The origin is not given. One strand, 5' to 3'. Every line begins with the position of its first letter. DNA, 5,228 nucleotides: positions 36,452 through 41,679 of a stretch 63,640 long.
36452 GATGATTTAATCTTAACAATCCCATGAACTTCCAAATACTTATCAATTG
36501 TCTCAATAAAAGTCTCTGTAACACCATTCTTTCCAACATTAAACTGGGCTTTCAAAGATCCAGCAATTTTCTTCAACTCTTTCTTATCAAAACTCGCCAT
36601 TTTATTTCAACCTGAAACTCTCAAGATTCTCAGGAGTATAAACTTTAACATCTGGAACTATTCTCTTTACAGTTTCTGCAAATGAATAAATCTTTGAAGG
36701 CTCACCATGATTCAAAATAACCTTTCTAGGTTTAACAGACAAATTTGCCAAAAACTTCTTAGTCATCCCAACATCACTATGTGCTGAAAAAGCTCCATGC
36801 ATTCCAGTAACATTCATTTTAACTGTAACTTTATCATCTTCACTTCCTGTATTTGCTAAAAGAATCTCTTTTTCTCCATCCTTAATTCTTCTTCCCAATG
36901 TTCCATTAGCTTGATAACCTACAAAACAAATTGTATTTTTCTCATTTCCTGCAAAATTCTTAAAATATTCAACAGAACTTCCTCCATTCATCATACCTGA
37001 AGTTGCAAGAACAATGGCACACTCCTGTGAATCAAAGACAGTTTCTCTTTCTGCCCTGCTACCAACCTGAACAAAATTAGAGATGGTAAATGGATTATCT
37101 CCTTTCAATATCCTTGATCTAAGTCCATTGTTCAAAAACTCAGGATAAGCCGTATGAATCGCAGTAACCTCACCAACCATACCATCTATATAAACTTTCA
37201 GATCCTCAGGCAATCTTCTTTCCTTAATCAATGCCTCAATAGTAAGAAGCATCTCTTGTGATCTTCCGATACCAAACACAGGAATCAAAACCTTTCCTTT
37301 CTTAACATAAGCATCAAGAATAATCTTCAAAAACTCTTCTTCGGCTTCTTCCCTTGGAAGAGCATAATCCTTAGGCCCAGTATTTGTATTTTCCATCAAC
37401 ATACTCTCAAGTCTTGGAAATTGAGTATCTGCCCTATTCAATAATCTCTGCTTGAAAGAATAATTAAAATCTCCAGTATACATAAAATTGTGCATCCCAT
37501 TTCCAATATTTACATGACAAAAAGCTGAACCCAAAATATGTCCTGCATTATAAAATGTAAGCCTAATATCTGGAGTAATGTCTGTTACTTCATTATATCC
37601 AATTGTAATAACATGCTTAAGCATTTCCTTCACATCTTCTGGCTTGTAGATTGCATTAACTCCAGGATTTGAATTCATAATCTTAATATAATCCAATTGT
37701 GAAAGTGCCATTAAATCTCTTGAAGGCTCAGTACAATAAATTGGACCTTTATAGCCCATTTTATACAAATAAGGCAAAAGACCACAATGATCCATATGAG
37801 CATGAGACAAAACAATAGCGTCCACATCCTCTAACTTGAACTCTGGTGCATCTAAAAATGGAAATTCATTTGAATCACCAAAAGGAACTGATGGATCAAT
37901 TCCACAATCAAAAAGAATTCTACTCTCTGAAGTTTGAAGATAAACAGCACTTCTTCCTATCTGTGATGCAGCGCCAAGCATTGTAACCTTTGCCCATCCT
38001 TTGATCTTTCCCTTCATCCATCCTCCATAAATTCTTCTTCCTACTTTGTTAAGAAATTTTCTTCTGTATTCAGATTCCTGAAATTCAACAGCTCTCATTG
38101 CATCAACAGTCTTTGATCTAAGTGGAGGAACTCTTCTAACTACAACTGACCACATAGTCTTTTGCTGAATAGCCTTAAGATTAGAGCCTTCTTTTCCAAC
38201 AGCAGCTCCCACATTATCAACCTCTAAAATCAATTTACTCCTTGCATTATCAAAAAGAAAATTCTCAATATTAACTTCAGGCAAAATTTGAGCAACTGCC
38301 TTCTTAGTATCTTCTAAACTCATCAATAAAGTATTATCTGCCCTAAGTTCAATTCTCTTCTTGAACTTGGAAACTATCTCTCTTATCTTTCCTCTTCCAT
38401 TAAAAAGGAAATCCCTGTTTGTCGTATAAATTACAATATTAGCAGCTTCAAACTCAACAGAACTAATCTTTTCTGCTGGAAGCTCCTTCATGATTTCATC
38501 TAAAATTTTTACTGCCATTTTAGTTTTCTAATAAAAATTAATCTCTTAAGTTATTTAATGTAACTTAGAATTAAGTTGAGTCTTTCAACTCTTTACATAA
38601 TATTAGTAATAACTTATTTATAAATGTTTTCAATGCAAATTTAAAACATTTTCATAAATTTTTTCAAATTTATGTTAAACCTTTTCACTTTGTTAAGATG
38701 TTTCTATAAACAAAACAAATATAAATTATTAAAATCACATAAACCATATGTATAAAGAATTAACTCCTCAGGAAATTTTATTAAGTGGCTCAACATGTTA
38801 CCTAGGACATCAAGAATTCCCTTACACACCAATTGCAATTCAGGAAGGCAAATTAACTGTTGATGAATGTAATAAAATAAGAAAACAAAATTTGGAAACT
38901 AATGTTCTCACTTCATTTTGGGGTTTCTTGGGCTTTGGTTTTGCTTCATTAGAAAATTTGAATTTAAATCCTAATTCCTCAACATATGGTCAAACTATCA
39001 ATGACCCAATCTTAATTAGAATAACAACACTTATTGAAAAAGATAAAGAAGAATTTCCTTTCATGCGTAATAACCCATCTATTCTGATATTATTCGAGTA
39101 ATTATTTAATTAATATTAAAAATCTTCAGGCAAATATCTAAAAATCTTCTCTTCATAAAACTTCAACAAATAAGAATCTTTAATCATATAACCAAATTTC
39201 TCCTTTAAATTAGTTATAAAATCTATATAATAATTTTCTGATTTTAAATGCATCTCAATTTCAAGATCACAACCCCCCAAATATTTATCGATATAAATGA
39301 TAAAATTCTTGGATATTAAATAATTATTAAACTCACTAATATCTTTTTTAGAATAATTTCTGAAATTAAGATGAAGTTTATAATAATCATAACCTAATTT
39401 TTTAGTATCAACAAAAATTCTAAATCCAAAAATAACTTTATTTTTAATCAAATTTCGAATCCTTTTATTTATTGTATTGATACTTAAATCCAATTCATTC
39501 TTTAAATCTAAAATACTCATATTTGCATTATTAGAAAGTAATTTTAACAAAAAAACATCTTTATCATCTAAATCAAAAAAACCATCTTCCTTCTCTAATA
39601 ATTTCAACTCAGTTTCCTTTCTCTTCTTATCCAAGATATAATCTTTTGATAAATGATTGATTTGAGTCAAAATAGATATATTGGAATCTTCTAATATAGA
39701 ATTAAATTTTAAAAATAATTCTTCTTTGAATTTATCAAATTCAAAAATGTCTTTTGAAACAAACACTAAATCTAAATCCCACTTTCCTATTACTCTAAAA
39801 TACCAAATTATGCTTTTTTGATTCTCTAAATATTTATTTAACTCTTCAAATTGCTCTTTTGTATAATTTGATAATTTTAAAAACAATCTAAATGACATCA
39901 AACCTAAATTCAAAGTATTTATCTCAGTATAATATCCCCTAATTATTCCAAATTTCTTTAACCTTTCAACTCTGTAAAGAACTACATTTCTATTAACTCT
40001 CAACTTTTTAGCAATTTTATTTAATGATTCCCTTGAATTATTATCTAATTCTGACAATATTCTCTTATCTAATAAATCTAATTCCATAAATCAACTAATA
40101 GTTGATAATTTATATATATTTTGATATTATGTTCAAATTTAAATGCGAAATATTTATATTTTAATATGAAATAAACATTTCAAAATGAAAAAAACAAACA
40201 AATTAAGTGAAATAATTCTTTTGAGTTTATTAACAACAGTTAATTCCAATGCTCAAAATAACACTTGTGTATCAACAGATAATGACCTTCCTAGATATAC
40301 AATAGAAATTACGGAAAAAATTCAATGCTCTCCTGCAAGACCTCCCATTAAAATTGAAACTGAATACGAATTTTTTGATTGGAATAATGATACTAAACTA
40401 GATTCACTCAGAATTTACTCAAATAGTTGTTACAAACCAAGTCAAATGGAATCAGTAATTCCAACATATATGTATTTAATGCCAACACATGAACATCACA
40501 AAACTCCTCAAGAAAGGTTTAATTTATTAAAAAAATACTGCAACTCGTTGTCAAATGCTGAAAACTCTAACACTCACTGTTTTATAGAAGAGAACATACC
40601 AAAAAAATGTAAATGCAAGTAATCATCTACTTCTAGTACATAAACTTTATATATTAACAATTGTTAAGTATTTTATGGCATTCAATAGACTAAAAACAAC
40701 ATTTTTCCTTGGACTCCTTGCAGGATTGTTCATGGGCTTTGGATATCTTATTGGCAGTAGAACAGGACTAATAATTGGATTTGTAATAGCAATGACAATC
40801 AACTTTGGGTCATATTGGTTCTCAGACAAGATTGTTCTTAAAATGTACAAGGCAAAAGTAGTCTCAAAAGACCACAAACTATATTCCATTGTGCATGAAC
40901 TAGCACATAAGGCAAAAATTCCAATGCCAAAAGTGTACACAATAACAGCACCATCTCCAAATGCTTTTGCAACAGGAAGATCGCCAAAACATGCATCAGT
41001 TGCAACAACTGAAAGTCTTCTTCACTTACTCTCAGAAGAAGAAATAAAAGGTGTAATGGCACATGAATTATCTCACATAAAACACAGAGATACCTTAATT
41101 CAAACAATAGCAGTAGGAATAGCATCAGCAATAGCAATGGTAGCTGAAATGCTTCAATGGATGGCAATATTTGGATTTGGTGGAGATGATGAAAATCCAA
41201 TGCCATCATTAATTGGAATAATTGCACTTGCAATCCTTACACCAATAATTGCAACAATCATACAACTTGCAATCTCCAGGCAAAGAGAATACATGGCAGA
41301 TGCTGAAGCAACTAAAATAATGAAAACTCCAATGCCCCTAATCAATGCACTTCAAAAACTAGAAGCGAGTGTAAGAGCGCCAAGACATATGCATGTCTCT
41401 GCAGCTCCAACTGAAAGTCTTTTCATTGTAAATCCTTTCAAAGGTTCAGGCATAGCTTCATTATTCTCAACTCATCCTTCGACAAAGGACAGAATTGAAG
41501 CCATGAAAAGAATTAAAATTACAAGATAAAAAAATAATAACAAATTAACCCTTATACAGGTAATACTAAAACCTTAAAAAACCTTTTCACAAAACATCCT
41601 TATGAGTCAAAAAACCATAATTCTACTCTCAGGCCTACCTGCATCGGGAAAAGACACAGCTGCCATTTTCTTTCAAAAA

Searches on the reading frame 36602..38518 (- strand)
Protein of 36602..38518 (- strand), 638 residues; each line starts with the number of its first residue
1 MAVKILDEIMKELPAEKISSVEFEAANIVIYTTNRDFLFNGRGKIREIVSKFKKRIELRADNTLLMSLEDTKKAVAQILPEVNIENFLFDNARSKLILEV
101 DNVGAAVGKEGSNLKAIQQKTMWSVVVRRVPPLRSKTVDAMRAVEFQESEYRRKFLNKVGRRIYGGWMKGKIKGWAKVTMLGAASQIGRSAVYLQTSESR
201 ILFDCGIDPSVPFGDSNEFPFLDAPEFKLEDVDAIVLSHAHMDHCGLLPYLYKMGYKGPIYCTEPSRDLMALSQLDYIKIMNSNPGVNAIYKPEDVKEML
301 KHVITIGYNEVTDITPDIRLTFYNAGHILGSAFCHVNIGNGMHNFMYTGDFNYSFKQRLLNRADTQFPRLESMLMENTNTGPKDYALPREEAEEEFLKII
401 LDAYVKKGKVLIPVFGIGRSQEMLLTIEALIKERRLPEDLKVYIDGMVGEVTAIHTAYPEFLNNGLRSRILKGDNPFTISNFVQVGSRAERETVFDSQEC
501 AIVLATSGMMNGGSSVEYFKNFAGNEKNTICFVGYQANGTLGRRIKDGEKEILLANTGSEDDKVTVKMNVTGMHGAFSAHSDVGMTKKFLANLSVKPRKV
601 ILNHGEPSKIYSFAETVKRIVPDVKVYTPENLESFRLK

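Call 14: search_protein_families(library=pfam, proteins=[window:36602-38518:-], max_evalue=0.0001)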
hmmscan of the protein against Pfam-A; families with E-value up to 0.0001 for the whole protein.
window:36602-38518:- (638 aa): 6 families
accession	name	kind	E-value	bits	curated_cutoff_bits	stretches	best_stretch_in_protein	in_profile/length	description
PF10996.14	Beta-Casp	-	1.8e-30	106.4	27.7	1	421-545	2-120/120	Beta-Casp domain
PF16661.11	Lactamase_B_6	-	1.4e-17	64.2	27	1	194-365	2-175/193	Metallo-beta-lactamase superfamily domain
PF17214.9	KH_TffA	-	2.5e-14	53.4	22.6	1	4-65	6-68/68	Transcription termination factor FttA, KH domain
PF00753.33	Lactamase_B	-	4.4e-13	50.1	22.7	1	190-362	7-161/196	Metallo-beta-lactamase superfamily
PF12706.13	Lactamase_B_2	-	9.5e-11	42.1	27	1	200-355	2-147/200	Beta-lactamase superfamily domain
PF07521.17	RMMBL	-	9.3e-08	32.4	21.6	1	564-629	2-63/63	Zn-dependent metallo-hydrolase RNA specificity domain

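Call 32: list_cluster_members(proteins=[window:36602-38518:-, window:55579-57606:-, window:31715-34153:+, window:24683-26140:-, window:28417-29694:+, window:59985-62597:-, window:20441-20884:-, window:18568-20385:-])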
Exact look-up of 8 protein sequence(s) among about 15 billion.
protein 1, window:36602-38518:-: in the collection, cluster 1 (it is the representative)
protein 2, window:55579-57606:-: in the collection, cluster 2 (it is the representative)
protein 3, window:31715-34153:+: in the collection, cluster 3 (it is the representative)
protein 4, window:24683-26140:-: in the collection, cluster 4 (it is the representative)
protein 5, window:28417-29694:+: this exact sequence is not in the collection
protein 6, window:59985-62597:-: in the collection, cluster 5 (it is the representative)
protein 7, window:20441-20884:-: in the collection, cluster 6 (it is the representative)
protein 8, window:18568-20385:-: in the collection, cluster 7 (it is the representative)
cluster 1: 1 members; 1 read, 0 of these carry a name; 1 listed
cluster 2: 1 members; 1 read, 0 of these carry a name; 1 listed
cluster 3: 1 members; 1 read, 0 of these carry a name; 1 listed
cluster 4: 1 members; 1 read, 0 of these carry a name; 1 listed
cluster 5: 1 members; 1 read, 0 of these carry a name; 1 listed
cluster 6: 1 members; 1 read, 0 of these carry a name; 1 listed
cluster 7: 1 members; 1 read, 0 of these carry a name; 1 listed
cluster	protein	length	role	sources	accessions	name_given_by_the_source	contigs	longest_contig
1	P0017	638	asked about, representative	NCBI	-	-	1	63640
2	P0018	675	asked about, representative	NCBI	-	-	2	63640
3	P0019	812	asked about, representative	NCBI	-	-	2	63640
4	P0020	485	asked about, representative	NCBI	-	-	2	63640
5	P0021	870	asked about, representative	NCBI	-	-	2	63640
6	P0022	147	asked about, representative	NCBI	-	-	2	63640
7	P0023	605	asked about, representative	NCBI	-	-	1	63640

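Call 75: search_protein_families(library=ncbifam, proteins=[window:36602-38518:-], max_evalue=0.1)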
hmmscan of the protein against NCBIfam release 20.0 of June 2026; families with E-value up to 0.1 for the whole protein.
window:36602-38518:- (638 aa): 34 families (the best 25 are shown)
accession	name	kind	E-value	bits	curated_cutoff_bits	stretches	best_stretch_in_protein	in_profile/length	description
TIGR03675.1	arCOG00543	equivalog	4.9e-228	758.4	580.2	1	4-637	3-630/631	beta-CASP ribonuclease aCPSF1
NF045584.1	cas14_MBL_CASP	equivalog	1.2e-91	307.9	800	1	177-621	2-428/612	type VII CRISPR-associated protein Cas14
TIGR00649.1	MG423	subfamily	2.6e-06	26.1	400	1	177-358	2-166/546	RNase J family beta-CASP ribonuclease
NF008887.0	PRK11921.1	equivalog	4.2e-06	25.9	635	1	225-269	65-109/396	anaerobic nitric oxide reductase flavorubredoxin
TIGR04122.1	Xnuc_lig_assoc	equivalog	1.9e-05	23.7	325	1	305-432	66-187/326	ligase-associated DNA damage response exonuclease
NF040874.1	blaPJM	exception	3.4e-05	23.6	630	1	187-266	56-130/301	PJM family subclass B3 metallo-beta-lactamase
NF033105.1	bla_subclass_B3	equivalog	3.5e-05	23.2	240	1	190-254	24-84/257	subclass B3 metallo-beta-lactamase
NF003954.0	PRK05452.1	equivalog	4.8e-05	22.4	711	1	223-267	63-107/479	anaerobic nitric oxide reductase flavorubredoxin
NF000439.2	blaAIM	exception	8e-05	22.3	675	1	188-270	57-134/303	AIM family subclass B3 metallo-beta-lactamase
NF002553.0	PRK02113.1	equivalog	0.00012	21.6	386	1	189-292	35-128/252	MBL fold metallo-hydrolase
NF047919.1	lactonase_YtnP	equivalog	0.00014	21.2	425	1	222-337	90-197/274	YtnP family quorum-quenching lactonase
TIGR02651.1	RNase_Z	equivalog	0.0002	20.5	292.95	1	180-265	4-89/302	ribonuclease Z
NF047419.1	RNase_J1_RnjA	exception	0.00029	19.7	820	1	177-279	3-105/549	ribonuclease J1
NF000801.0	PRK00055.1-3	equivalog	0.00053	19.1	252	1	188-257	19-80/307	ribonuclease Z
NF001911.0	PRK00685.1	equivalog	0.00071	19.1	144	1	187-246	6-55/228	metal-dependent hydrolase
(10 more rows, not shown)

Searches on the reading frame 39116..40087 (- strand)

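Call 56: search_protein_families(library=pfam, proteins=[window:39116-40087:-], max_evalue=0.0001)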
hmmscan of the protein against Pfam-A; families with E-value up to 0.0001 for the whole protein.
window:39116-40087:- (323 aa): 4 families
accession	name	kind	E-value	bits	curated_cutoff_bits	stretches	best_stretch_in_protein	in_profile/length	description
PF13412.12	HTH_24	-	8.6e-15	54.5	21.9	2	3-50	1-48/48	Winged helix-turn-helix DNA-binding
PF13404.12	HTH_AsnC-type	-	2.9e-14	53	27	1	3-44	1-42/42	AsnC-type helix-turn-helix domain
PF08279.18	HTH_11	-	6.2e-07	29.6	25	0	180-233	5-54/55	HTH domain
PF12840.13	HTH_20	-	1.6e-05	25.2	27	0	9-50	8-49/51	Helix-turn-helix domain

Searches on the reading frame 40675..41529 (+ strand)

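Call 56: search_protein_families(library=pfam, proteins=[window:40675-41529:+], max_evalue=0.0001)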
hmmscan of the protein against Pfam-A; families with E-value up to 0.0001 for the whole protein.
window:40675-41529:+ (284 aa): 2 families
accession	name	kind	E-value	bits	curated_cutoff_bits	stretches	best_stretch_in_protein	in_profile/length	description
PF01435.24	Peptidase_M48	-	1.5e-37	129.7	20.3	1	65-279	3-184/186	Peptidase family M48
PF05569.17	Peptidase_M56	-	3.9e-05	23.4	31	1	33-149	107-218/296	BlaR1 peptidase M56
